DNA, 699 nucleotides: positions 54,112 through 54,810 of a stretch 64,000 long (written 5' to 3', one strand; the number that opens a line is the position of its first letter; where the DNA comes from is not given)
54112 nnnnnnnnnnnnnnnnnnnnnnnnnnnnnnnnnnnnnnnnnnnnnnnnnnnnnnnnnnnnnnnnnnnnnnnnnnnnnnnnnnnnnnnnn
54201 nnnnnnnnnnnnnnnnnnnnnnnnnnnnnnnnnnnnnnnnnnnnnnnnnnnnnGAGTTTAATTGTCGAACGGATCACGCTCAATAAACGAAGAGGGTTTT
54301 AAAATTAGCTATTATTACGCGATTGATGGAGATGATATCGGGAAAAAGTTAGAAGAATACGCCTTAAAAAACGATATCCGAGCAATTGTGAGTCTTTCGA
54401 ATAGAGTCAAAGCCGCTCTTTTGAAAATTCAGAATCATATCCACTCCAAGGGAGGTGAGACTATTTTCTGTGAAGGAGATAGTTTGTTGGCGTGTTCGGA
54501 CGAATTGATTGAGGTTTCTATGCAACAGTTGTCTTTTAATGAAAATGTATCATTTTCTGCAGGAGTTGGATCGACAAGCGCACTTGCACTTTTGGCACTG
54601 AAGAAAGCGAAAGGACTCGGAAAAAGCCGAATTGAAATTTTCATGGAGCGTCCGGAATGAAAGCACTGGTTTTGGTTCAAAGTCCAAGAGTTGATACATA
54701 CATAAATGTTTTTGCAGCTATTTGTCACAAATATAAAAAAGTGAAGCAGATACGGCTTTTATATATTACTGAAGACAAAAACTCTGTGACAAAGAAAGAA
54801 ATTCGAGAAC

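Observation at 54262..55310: Two-gene mCpol (minimal Cas10/GGDEF palm) + CARF-like-2TM cassette: a Panoptes-like, possibly variant, cyclic-nucleotide defence module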

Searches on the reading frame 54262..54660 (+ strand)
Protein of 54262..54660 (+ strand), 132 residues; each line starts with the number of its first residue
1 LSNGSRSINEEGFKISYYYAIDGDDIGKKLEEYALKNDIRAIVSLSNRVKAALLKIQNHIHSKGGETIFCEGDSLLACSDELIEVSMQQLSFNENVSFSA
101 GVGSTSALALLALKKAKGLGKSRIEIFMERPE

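Call 3: search_protein_families(library=pfam, proteins=[window:54262-54660:+], max_evalue=1)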
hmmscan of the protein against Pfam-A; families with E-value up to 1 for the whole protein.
window:54262-54660:+ (132 aa): 4 families
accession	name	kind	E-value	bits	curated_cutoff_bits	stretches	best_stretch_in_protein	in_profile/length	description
PF18182.6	mCpol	-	9.1e-29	100.6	26.4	1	18-126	1-113/114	minimal CRISPR polymerase domain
PF22335.1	Cas10-Cmr2_palm2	-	4.7e-05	23.9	27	1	21-79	7-66/133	Cas10/Cmr2, second palm domain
PF01987.23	AIM24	-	0.011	15.9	25.7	1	44-93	72-117/205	Mitochondrial biogenesis AIM24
PF05165.17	GCH_III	-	0.043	13.6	21.3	1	38-109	144-225/246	GTP cyclohydrolase III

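Call 4: search_protein_families(library=padloc, proteins=[window:54262-54660:+], max_evalue=1)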
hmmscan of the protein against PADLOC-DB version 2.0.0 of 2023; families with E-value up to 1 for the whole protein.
window:54262-54660:+ (132 aa): 5 families
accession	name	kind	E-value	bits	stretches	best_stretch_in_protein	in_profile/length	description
PDLC01967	CARF_HEPN_mCpol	-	9.5e-09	33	1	14-118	349-459/471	-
PDLC01444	Cas10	-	9.9e-05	19.3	1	13-127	380-509/605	CAS-III; effector_LS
PDLC01422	Cas10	-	0.0016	15.6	1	16-78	273-336/519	CAS-III; effector_LS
PDLC01292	Cas10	-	0.004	14.7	1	3-77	250-321/387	CAS-III; effector_LS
PDLC02051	Cas10b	-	0.043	11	1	15-76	244-300/479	-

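Call 5: search_protein_families(library=ncbifam, proteins=[window:54262-54660:+], max_evalue=1)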
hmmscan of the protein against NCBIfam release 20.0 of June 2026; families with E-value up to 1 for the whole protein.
window:54262-54660:+ (132 aa): 2 families
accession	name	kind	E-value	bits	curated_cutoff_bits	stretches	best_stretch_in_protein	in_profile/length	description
NF033576.1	mCpol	domain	4.9e-23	82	40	1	18-127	2-115/118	mCpol domain-containing protein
NF002587.0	PRK02240.1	subfamily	0.14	11.8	306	1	44-121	159-241/257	GTP cyclohydrolase IIa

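Call 15: find_homologous_proteins(query=window:54262-54657:+)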
Query window:54262-54657:+ (132 aa): 60 proteins with E <= 0.001 among 98 candidates.
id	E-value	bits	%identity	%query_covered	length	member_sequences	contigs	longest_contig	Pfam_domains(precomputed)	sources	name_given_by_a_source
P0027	2.5e-77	275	100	100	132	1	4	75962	PF18182.7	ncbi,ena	-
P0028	3.1e-40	155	68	86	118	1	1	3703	PF18182.7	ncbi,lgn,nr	ncbi:MAG: mCpol domain-containing protein [Candidatus Electrothrix sp. ATG2]|nr:mCpol domain-contain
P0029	1.1e-39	153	65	89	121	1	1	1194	PF18182.7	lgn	-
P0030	1.2e-38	150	68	89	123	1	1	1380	PF22335.2,PF18182.7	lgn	-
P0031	4.2e-38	148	63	87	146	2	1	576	PF18182.7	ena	-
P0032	5.3e-36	141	63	89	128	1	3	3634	PF18182.7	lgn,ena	-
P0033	1.2e-35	140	64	90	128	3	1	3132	PF18182.7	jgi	jgi:GTP cyclohydrolase III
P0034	1.2e-34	137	63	88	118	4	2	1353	PF18182.7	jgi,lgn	-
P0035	3.6e-34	135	59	89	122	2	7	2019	PF18182.7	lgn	-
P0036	4.1e-33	132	60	88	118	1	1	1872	PF18182.7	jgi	jgi:GTP cyclohydrolase III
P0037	4.2e-33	132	57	89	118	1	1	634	PF18182.7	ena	-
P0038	4.1e-32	129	59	88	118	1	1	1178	PF18182.7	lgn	-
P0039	2.0e-30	123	57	86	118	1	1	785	PF18182.7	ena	-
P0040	4.4e-29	119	54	88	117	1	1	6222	PF22335.2,PF18182.7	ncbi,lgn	-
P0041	5.5e-29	119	53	88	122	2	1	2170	PF22335.2,PF18182.7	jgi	jgi:hypothetical protein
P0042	8.9e-29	118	58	86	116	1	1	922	PF18182.7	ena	-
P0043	2.1e-28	117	64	76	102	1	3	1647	PF18182.7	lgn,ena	-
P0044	5.0e-28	116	54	85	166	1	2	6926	PF18182.7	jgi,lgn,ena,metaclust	metaclust:\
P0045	1.0e-27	115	56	83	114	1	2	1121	PF22335.2,PF18182.7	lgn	-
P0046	1.3e-27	114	54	85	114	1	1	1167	PF22335.2,PF18182.7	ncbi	-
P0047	1.9e-27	114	54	85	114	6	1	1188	PF22335.2,PF18182.7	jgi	-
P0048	7.6e-27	112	54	85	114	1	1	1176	PF22335.2,PF18182.7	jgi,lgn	-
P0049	8.1e-27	112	52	86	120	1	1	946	PF18182.7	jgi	jgi:hypothetical protein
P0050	1.6e-26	111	52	85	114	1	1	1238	PF22335.2,PF18182.7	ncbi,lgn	-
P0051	4.2e-26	109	52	86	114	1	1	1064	PF22335.2,PF18182.7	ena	-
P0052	2.0e-25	107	52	85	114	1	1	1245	PF22335.2,PF18182.7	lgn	-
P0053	2.1e-25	107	51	85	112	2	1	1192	PF22335.2,PF18182.7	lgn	-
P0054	1.5e-24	104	50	89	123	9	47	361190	PF18182.7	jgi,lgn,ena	-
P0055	1.6e-24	104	50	83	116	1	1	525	PF18182.7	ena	-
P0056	4.1e-24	103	51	85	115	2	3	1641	PF18182.7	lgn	-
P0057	5.7e-24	103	53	83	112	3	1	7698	PF22335.2,PF18182.7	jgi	jgi:GTP cyclohydrolase III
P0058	1.0e-23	102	49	85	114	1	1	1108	PF22335.2,PF18182.7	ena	-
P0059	3.5e-23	100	52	82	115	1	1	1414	PF18182.7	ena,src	-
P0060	8.4e-23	99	48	85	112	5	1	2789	PF22335.2,PF18182.7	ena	-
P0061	1.2e-22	98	48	89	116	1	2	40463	PF18182.7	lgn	-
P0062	1.4e-21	95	50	84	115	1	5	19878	PF18182.7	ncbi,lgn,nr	ncbi:mCpol domain-containing protein [Vibrio parahaemolyticus]|nr:mCpol domain-containing protein [V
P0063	2.4e-21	94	49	82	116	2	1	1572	PF18182.7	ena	-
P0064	3.2e-21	94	55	70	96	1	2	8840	PF18182.7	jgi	jgi:GTP cyclohydrolase III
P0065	7.4e-21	92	48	83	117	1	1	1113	PF18182.7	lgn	-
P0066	2.8e-20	91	49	82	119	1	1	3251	PF18182.7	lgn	-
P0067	3.6e-20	90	45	83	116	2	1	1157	PF18182.7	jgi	-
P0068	4.6e-20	90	44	84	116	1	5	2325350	PF18182.7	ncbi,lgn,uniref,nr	ncbi:hypothetical protein SAMN05421675_0703 [Pasteurella multocida]|uniref:mCpol domain-containing p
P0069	4.8e-20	90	39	68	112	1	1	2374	PF18182.7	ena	-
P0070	5.9e-20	90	43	86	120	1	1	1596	PF18182.7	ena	-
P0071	1.1e-19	89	47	83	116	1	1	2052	PF18182.7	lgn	-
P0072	1.2e-19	89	46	86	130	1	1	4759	PF18182.7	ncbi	-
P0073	1.8e-19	88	61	64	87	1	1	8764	PF18182.7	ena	-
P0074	2.9e-19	87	59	63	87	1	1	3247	PF18182.7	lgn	-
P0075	3.2e-19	87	44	86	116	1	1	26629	PF18182.7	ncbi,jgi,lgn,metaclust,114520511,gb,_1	metaclust:\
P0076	4.2e-18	84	46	83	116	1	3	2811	PF18182.7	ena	-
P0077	4.9e-18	83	44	86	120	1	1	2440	PF18182.7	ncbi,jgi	-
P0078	1.1e-17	82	42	87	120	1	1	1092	PF18182.7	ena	-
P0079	1.2e-17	82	46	82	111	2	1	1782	PF18182.7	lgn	-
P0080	3.6e-17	81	45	82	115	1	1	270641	PF18182.7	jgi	-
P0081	5.1e-16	77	45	82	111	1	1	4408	PF18182.7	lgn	-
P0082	4.9e-15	74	41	86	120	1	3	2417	PF18182.7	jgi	-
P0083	2.1e-14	72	43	52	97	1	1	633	PF18182.7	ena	-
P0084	2.5e-14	71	55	50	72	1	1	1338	PF18182.7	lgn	-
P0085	6.7e-14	70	38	84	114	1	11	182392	PF22335.2,PF18182.7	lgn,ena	-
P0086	5.6e-13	67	40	83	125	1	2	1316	PF22335.2,PF18182.7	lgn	-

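Call 24: search_solved_structures(query=A2, max_evalue=0.01, show_alignments=3)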
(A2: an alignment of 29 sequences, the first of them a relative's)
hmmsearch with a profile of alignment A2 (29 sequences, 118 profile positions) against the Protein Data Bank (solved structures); distinct sequences matched with E-value up to 0.01: 2.
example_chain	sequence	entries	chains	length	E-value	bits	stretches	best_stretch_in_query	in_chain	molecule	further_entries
9mnr_A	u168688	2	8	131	3.3e-21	79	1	3-112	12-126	Panoptes OptS minimal CRISPR polymerase (mCpol)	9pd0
9nwn_B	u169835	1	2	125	6.8e-21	78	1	4-112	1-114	MCpol domain-containing protein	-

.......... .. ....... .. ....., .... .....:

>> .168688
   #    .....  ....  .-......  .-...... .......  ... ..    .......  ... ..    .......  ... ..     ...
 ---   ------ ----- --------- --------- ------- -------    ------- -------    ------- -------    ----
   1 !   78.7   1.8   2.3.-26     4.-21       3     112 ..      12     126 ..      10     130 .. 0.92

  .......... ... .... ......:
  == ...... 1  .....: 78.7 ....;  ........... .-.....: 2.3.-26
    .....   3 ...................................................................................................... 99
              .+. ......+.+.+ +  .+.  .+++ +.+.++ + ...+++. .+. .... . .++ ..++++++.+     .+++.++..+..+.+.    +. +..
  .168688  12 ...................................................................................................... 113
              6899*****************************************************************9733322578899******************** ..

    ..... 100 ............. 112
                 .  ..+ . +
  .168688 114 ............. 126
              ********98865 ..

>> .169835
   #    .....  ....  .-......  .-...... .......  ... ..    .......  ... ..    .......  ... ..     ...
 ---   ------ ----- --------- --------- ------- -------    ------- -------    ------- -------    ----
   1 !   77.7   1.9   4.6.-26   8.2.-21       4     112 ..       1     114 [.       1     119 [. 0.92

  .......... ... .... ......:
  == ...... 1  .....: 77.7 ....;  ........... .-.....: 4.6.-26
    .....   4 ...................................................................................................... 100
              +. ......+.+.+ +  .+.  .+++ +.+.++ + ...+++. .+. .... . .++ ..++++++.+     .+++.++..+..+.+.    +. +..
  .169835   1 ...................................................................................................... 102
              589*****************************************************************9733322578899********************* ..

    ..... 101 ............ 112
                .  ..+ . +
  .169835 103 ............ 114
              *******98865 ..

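Call 49: find_related_loci(query=A2, collection=genome_contigs, flank=6000)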
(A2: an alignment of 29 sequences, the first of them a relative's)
Query A2 (132 aa) in genome_contigs; peptide patterns used: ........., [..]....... (x = any residue, [..] = any of these).
48 stretches matched a pattern; 2 encode a relative of the query (tblastn E <= 1e-3); 2 distinct loci.
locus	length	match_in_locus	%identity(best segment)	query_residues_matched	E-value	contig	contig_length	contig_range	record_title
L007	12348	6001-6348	50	15-131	3e-31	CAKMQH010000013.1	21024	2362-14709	MAG TPA_asm: uncultured Neisseria sp. isolate ERR3827263_bin.1_metaWRAP_v1.1_MAG genome assembly, contig: ERZ4768160.110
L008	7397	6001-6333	53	17-128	3e-25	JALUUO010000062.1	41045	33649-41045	MAG: Nitrospirae bacterium isolate 128-326_metabat1_scaf2bin.025 128-326_scaffold_329_c1, whole genome shotgun sequence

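Call 60: search_dna_similar(query=window:54304-54657:+, collection=plasmids, mode=protein, max_evalue=0.001, max_rows=40)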
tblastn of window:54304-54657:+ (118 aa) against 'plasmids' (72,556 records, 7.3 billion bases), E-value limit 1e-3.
Records with a match: 1; places in all: 1; records where one place covers at least 80% of the query: 0.
Best place of each record, by identity: <60% 1.
By first word of the organism name: Sulfitobacter 1.
By predicted mobility (MOB-suite, as given by PLSDB): conjugative 1.
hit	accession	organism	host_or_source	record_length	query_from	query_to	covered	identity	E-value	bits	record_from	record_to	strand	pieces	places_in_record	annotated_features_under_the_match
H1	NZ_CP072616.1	Sulfitobacter sp. CB2047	-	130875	4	83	68%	32.5%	7e-4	44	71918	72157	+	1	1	mCpol domain-containing protein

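Call 61: get_annotated_region(hit=H1, flank=5000)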
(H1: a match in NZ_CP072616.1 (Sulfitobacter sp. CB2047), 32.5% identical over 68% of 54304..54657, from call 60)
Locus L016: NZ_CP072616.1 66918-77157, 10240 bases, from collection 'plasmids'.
description: Sulfitobacter sp. CB2047 plasmid pSpoCB-3, complete sequence
organism: Sulfitobacter sp. CB2047 (NCBI taxid 1525218)
taxonomy: Bacteria; Pseudomonadota; Alphaproteobacteria; Rhodobacterales; Roseobacteraceae; Sulfitobacter; Sulfitobacter sp. CB2047
host: -; source: -; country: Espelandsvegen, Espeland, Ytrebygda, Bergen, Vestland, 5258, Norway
typing (MOB-suite, as given by PLSDB): conjugative; replicon rep_cluster_611; relaxase MOBP; mating-pair formation MPF_T
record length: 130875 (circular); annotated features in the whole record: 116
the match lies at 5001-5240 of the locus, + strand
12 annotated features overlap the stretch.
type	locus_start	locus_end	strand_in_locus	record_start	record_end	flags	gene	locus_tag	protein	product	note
CDS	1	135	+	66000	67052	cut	-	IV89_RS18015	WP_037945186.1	hypothetical protein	-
CDS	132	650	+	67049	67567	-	-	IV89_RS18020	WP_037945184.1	GIY-YIG nuclease family protein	-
CDS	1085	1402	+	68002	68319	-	-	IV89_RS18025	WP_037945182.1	type II toxin-antitoxin system MqsR family toxin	-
CDS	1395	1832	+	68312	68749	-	-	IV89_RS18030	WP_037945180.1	type II toxin-antitoxin system MqsA family antitoxin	-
CDS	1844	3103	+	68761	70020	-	-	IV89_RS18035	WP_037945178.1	Swt1 family HEPN domain-containing protein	-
CDS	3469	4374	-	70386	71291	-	-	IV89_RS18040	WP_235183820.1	hypothetical protein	-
CDS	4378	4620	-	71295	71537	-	-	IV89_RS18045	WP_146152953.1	hypothetical protein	-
CDS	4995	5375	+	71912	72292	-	-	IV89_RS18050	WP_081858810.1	mCpol domain-containing protein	-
CDS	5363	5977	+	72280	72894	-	-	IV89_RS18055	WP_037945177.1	hypothetical protein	-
CDS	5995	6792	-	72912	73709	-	-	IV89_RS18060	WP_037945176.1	hypothetical protein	-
CDS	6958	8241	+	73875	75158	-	-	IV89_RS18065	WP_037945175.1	cyclic GMP-AMP synthase DncV-like nucleotidyltransferase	-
CDS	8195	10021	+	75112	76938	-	-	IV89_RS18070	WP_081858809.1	ThiF family adenylyltransferase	-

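Call 90: predict_structure(alignment_id=A2)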
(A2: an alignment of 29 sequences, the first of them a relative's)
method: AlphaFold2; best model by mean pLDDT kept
length: 132 residues; sequences in the alignment: 29
mean_pLDDT: 90.3   pTM: 0.80
mean pLDDT of the five models: 90.3, 90.0, 89.9, 89.9, 89.6
residues with pLDDT >= 90: 104; 70-90: 11; 50-70: 16; < 50: 1
segments of 3 or more residues with pLDDT < 50: none
pLDDT, mean of each block of 10 residues (from residue 1): 53 79 97 98 97 97 98 97 94 91 96 94 89 55
secondary structure, 60 per line:
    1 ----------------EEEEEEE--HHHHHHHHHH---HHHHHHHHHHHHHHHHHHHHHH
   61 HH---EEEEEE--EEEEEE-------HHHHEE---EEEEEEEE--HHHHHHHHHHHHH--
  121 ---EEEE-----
elements in order: E17-23 H26-35 H39-62 E66-71 E74-79 H87-90 E96-103 H106-118 E124-127

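Call 92: fold_search(model_id=the predicted structure, library=pdb)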
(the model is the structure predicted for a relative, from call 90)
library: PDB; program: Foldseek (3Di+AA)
matches with E <= 10: 696; with E <= 0.001: 23
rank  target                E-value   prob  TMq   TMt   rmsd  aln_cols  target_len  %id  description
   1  9pd0_C                3.5e-11  1.00  0.76  0.83   1.9       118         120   36  Panoptes OptS minimal CRISPR polymerase (mCpol) with non-hydrolyzable ligand ApCpp from Klebsiella pneumoniae strain K (released 2025-09-24)
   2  9pd0_D                1.2e-10  1.00  0.74  0.82   2.1       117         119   35  Panoptes OptS minimal CRISPR polymerase (mCpol) with non-hydrolyzable ligand ApCpp from Klebsiella pneumoniae strain K (released 2025-09-24)
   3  9mnr_A                2.8e-10  1.00  0.75  0.83   1.9       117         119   36  Panoptes OptS minimal CRISPR polymerase (mCpol) from Klebsiella pneumoniae strain KP67 (released 2025-09-24)
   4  9nwn_A                4.2e-10  1.00  0.76  0.83   1.6       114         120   35  Structure of minimal CRISPR polymerase bound to ApNHpp (released 2025-08-27)
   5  9pd0_A                4.4e-10  1.00  0.76  0.83   1.8       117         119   35  Panoptes OptS minimal CRISPR polymerase (mCpol) with non-hydrolyzable ligand ApCpp from Klebsiella pneumoniae strain K (released 2025-09-24)
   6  9mnr_B                5.8e-10  1.00  0.75  0.82   2.0       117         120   36  Panoptes OptS minimal CRISPR polymerase (mCpol) from Klebsiella pneumoniae strain KP67 (released 2025-09-24)
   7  2qv6_C                3.1e-05  1.00  0.58  0.33   3.9       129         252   19  GTP cyclohydrolase III from M. jannaschii (MJ0145) complexed with GTP and metal ions (released 2008-01-15)
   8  4zvf                  4.3e-05  1.00  0.52  0.43   5.4       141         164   16  Crystal structure of GGDEF domain of the E. coli DosC - form II (GTP-alpha-S-bound) (released 2015-11-11)
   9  2qv6_A                5.0e-05  1.00  0.58  0.33   4.1       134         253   18  GTP cyclohydrolase III from M. jannaschii (MJ0145) complexed with GTP and metal ions (released 2008-01-15)
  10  6eib_C                1.3e-04  1.00  0.61  0.53   4.5       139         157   16  Structure of the active GGEEF domain of a diguanylate cyclase from Vibrio cholerae. (released 2018-10-10)
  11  4zvg_A                2.5e-04  1.00  0.50  0.41   6.3       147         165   16  Crystal structure of GGDEF domain of the E. coli DosC - form III (released 2015-11-11)
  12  3i5b_A                2.9e-04  1.00  0.58  0.46   5.3       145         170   12  Crystal structure of the isolated GGDEF domain of WpsR from Pseudomonas aeruginosa (released 2009-08-18)
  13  6eib_D                3.5e-04  1.00  0.60  0.52   4.5       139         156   16  Structure of the active GGEEF domain of a diguanylate cyclase from Vibrio cholerae. (released 2018-10-10)
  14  2qv6_B                4.0e-04  1.00  0.61  0.35   3.5       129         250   19  GTP cyclohydrolase III from M. jannaschii (MJ0145) complexed with GTP and metal ions (released 2008-01-15)
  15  3i5b_B                4.0e-04  1.00  0.58  0.47   6.1       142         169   13  Crystal structure of the isolated GGDEF domain of WpsR from Pseudomonas aeruginosa (released 2009-08-18)
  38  3w2w_A                3.5e-03  1.00  0.66  0.16   3.7       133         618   24  Crystal structure of the Cmr2dHD-Cmr3 subcomplex bound to ATP (released 2013-10-16)
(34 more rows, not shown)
